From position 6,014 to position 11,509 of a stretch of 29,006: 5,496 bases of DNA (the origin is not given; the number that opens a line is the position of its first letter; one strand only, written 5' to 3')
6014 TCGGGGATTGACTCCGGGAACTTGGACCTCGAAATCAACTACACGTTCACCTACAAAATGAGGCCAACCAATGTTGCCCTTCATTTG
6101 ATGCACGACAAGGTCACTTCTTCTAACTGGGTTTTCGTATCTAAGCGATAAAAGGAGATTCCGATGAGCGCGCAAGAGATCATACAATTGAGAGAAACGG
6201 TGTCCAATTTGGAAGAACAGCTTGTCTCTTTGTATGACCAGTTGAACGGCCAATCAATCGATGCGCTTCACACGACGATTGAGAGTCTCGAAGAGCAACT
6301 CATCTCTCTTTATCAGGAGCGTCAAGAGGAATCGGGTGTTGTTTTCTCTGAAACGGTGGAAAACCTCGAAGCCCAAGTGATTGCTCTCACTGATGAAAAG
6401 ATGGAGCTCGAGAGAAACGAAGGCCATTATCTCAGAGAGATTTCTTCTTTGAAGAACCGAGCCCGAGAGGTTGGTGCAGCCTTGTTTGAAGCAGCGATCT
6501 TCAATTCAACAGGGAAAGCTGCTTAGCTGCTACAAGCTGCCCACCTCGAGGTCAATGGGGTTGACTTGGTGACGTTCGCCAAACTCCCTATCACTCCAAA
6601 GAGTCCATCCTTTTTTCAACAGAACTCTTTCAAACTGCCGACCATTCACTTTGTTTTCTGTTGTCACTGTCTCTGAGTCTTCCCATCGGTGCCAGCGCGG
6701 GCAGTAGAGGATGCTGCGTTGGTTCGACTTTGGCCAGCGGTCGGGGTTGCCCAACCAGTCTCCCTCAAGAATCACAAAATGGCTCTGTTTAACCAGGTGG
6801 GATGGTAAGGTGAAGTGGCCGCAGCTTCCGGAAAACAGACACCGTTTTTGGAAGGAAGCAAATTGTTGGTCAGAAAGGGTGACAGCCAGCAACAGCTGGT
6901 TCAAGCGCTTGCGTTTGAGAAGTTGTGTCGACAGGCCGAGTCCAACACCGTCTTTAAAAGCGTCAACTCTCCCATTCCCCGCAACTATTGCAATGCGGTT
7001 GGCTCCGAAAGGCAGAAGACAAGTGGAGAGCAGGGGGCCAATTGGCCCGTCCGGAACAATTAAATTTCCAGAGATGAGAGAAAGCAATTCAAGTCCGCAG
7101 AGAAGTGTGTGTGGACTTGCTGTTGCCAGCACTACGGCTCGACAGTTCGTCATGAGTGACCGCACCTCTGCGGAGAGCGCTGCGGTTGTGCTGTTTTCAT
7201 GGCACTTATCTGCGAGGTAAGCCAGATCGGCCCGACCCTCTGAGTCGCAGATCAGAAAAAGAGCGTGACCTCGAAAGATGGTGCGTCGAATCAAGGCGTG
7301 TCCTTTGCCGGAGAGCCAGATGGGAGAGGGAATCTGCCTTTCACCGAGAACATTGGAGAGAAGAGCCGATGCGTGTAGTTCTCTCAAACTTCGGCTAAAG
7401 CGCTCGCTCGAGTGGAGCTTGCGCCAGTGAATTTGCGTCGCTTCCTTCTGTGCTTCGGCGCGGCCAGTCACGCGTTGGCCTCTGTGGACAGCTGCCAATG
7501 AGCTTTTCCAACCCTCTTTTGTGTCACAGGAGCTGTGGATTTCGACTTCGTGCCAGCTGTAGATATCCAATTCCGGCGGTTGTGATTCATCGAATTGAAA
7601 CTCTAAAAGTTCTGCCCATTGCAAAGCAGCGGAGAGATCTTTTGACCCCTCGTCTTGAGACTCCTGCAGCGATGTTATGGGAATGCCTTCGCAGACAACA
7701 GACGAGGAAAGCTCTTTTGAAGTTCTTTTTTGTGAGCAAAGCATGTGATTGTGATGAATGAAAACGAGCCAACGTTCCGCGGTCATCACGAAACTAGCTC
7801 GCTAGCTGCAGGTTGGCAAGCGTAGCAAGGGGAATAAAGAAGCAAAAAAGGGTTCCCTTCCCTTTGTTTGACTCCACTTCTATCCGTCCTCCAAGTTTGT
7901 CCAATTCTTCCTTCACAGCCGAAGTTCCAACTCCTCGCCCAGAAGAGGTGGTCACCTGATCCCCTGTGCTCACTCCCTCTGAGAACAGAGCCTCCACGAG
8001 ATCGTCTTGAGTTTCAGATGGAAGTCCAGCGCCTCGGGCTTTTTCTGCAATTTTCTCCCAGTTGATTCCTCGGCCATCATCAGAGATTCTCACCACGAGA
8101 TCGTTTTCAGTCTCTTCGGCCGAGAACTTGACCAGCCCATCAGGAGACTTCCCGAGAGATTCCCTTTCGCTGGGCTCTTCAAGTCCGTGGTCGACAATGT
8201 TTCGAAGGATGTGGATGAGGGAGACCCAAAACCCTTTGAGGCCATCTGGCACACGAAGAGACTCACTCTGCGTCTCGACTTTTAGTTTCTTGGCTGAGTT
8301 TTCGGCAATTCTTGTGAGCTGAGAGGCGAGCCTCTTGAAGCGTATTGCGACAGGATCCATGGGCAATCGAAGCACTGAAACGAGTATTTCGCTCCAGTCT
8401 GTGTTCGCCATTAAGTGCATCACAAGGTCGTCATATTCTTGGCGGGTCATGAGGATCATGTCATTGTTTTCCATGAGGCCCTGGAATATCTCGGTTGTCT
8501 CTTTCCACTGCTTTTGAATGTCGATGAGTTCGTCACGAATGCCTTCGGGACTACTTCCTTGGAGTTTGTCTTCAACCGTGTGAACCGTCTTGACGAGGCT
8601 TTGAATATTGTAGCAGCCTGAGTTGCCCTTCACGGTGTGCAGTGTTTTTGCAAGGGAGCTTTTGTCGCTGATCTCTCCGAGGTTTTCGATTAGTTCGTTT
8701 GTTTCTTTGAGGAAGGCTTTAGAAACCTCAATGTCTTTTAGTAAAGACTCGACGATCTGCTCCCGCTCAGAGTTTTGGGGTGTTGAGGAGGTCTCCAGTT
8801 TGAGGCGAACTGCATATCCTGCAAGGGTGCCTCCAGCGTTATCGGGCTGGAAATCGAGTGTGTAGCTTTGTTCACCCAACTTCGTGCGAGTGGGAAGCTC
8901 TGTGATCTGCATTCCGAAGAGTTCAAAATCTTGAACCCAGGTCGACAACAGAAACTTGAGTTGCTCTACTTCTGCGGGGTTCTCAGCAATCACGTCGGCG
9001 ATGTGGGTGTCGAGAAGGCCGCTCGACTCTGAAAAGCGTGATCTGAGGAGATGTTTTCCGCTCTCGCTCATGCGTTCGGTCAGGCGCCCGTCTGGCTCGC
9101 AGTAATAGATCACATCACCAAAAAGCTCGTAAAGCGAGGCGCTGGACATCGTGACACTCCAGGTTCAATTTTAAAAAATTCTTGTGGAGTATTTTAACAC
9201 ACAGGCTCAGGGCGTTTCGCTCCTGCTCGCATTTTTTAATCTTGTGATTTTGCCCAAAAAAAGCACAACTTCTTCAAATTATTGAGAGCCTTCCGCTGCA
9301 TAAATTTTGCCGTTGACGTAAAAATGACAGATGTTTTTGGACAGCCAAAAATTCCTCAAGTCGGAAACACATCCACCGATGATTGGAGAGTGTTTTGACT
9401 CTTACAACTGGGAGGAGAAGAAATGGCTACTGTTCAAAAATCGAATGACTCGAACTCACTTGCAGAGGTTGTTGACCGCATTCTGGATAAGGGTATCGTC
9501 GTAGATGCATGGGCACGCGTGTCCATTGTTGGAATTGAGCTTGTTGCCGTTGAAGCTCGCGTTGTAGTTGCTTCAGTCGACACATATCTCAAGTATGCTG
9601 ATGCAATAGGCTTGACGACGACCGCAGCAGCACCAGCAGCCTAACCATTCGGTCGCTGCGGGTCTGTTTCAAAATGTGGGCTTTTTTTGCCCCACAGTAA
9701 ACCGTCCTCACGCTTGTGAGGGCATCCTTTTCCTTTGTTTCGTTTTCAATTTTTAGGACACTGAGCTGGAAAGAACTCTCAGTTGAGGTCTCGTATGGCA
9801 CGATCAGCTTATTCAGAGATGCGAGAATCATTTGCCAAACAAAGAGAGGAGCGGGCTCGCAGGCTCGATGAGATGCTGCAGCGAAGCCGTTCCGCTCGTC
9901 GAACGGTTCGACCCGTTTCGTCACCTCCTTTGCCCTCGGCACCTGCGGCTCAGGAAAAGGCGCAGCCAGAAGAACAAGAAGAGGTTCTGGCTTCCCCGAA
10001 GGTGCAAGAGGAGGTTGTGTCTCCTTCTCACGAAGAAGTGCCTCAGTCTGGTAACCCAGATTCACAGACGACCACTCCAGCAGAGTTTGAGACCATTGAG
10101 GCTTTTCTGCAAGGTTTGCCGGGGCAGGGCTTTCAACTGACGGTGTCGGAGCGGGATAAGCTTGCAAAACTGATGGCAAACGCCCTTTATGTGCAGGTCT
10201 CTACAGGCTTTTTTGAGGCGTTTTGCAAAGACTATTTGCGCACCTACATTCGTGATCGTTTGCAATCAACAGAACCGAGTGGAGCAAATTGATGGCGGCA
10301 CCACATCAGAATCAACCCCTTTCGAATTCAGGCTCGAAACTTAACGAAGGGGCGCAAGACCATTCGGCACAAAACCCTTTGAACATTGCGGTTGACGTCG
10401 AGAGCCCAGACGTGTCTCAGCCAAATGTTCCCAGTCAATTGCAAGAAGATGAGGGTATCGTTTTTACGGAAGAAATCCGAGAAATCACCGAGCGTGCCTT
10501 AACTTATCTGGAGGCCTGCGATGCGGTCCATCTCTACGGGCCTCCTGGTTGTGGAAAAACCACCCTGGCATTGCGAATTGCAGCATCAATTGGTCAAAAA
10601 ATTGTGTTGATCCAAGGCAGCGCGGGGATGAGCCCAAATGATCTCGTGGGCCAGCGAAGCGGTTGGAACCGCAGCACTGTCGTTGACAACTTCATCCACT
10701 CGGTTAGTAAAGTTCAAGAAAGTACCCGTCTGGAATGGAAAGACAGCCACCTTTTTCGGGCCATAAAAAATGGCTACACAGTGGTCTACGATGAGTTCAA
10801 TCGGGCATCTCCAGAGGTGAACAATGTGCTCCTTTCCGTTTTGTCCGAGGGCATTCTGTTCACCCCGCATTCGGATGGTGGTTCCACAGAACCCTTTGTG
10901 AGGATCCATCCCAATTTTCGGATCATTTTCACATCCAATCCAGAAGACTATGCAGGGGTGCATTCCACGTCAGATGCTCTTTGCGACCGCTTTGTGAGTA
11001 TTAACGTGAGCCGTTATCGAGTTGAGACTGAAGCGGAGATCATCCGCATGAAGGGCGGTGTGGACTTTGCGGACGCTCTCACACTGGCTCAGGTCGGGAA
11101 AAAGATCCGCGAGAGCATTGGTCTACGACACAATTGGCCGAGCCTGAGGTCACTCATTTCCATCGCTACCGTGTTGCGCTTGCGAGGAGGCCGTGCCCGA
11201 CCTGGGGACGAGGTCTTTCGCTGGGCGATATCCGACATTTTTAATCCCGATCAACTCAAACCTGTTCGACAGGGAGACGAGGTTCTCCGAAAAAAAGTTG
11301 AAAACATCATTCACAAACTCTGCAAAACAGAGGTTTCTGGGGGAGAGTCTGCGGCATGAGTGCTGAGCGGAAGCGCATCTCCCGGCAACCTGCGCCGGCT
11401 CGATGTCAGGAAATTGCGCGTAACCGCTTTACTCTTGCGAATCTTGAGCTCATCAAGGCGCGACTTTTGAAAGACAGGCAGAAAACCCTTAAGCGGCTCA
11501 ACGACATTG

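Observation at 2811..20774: Candidate light-controlled buoyancy system: PYP, chromophore enzymes, CheA-like kinase and gas vesicles in one locus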

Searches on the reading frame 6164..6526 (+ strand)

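Call 3: search_protein_families(library=pfam, proteins=[window:6164-6526:+], max_evalue=0.01)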
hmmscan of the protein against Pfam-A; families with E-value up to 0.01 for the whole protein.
window:6164-6526:+ (120 aa): 1 family
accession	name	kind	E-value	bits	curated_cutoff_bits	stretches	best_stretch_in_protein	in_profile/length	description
PF12700.13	HlyD_2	-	0.007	15.6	25.1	1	8-110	102-201/416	HlyD family secretion protein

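Call 9: search_protein_families(library=ncbifam, proteins=[window:6164-6526:+], max_evalue=0.01)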
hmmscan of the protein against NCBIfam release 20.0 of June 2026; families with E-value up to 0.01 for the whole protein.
window:6164-6526:+ (120 aa): 4 families
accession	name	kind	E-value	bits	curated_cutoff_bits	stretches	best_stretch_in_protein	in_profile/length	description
NF040788.1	S-lay_SlaB_Mtsph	equivalog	0.00072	18.6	700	1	26-100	303-380/416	S-layer protein SlaB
NF003413.0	PRK04778.1-7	equivalog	0.0053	15.2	556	1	5-98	248-342/564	septation ring formation regulator EzrA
TIGR02169.1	SMC_prok_A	equivalog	0.0074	14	729.4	1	4-107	766-871/1165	chromosome segregation protein SMC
NF005894.0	PRK07857.1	equivalog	0.0093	15.8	73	0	26-59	24-57/106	chorismate mutase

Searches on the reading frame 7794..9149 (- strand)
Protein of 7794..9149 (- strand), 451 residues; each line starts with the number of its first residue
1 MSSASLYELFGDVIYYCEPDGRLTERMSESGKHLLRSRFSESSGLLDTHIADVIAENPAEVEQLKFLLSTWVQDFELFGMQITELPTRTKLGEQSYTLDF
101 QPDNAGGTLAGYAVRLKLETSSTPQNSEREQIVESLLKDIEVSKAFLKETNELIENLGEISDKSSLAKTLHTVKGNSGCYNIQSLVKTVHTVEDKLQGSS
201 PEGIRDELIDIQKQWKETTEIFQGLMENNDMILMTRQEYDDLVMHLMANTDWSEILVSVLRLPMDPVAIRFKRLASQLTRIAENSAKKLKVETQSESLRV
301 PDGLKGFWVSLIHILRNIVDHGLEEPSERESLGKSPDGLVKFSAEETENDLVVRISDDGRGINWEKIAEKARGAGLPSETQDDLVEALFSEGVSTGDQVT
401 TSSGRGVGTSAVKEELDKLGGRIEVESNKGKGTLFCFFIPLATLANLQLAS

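Call 3: search_protein_families(library=pfam, proteins=[window:7794-9149:-], max_evalue=0.01)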
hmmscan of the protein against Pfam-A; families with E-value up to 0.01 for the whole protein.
window:7794-9149:- (451 aa): 2 families
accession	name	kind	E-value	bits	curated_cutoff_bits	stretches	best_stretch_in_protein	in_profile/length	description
PF02518.31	HATPase_c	-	2.2e-17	63.9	26.4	1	310-442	5-110/111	Histidine kinase-, DNA gyrase B-, and HSP90-like ATPase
PF01627.28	Hpt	-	1.6e-05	25.5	24.6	1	144-210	4-72/84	Hpt domain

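Call 9: search_protein_families(library=ncbifam, proteins=[window:7794-9149:-], max_evalue=0.01)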
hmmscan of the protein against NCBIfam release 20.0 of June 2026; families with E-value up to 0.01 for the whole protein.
window:7794-9149:- (451 aa): 36 families (the best 25 are shown)
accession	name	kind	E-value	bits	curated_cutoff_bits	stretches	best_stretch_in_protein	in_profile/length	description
NF041336.1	CheA_Halo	equivalog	1e-36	126.9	950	1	261-442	353-538/666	chemotaxis protein CheA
NF007835.0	PRK10547.1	equivalog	1.1e-35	123.3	793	1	250-447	331-528/670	chemotaxis protein CheA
NF008298.1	PRK11086.1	subfamily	2.3e-12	46.1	520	1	274-441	390-525/529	DcuS/MalK family sensor histidine kinase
NF011874.0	PRK15347.1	equivalog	4.4e-09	34.9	852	2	126-201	824-898/921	two component system sensor kinase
NF046044.1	PnpS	equivalog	2.5e-07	30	400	1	401-440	351-390/390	two-component system histidine kinase PnpS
NF008302.0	PRK11091.1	equivalog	3.5e-07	28.8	838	1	350-444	418-508/779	aerobic respiration two-component sensor histidine kinase ArcB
NF006800.0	PRK09303.1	equivalog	3.6e-07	29.5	342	1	360-442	301-378/383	histidine kinase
TIGR02916.1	PEP_his_kin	equivalog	5.1e-07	28.6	300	1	320-440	568-679/679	XrtA/PEP-CTERM system histidine kinase PrsK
NF011627.0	PRK15053.1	equivalog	1e-06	27.7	656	1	344-441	451-539/552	sensor histidine kinase DpiB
NF045595.1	HK_scytonemin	equivalog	4.5e-06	25.3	865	1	370-441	569-635/637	scytonemin biosynthesis sensor histidine kinase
TIGR02956.1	TMAO_torS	equivalog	5.5e-06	24.8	676.5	1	371-443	617-684/967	TMAO reductase system sensor histidine kinase/response regulator TorS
NF008318.0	PRK11107.1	equivalog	5.5e-06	24.7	890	0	144-215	834-906/920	two-component sensor histidine kinase BarA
NF033092.0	HK_WalK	equivalog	6.3e-06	25.1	725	1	402-440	555-593/594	cell wall metabolism sensor histidine kinase WalK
NF007688.0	PRK10364.1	equivalog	8.3e-06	24.8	479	1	398-442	408-452/460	two-component system sensor histidine kinase ZraS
TIGR02966.1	phoR_proteo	equivalog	2.6e-05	23.4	334.2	1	366-437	263-331/333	phosphate regulon sensor histidine kinase PhoR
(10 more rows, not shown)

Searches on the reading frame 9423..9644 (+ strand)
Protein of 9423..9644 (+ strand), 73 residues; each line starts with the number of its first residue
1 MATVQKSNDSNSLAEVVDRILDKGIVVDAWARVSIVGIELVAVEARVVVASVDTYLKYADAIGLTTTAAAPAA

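Call 3: search_protein_families(library=pfam, proteins=[window:9423-9644:+], max_evalue=0.01)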
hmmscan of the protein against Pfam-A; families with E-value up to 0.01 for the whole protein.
window:9423-9644:+ (73 aa): 1 family
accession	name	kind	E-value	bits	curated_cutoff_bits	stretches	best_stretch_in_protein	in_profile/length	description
PF00741.23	Gas_vesicle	-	1.6e-15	57.4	25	1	12-50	1-39/39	Gas vesicle protein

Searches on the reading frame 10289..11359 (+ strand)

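Call 3: search_protein_families(library=pfam, proteins=[window:10289-11359:+], max_evalue=0.01)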
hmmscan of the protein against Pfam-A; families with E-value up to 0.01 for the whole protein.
window:10289-11359:+ (356 aa): 16 families
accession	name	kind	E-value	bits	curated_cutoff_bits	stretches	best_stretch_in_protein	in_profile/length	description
PF07728.20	AAA_5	-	2.3e-26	92.9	22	1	80-235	2-139/139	AAA domain (dynein-related subfamily)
PF07726.17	AAA_3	-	8.5e-11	42.3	27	1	82-236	4-130/131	ATPase family associated with various cellular activities (AAA)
PF05496.18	RuvB_N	-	2.1e-07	31.3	27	1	65-139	21-96/159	Holliday junction DNA helicase RuvB P-loop domain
PF00004.35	AAA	-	1.4e-06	29.2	21.2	1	81-114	2-35/131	ATPase family associated with various cellular activities (AAA)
PF00910.28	RNA_helicase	-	2.8e-05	25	21.5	1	80-127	1-48/105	RNA helicase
PF20720.3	nSTAND3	-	0.00017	21.8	27.2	1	66-101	6-41/155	Novel STAND NTPase 3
PF13401.12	AAA_22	-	0.00095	19.9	27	1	80-120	8-51/130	AAA domain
PF13191.12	AAA_16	-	0.001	20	32.6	1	77-110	24-58/167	AAA ATPase domain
PF13481.12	AAA_25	-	0.0012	19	27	1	73-101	29-57/195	AAA domain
PF03266.21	NTPase_1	-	0.0036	17.6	23.9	1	80-143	2-64/168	NTPase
PF07724.20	AAA_2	-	0.0042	17.6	27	0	81-192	7-106/166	AAA domain (Cdc48 subfamily)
PF06068.19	TIP49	-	0.0062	16.2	23.8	0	78-109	51-82/347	TIP49 P-loop domain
PF13521.12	AAA_28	-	0.0065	17.1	27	0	80-106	2-28/164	AAA domain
PF13479.12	AAA_24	-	0.0066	16.8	27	0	80-114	5-34/195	AAA domain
PF02367.23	TsaE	-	0.0095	16.3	26.6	0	61-103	5-47/128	Threonylcarbamoyl adenosine biosynthesis protein TsaE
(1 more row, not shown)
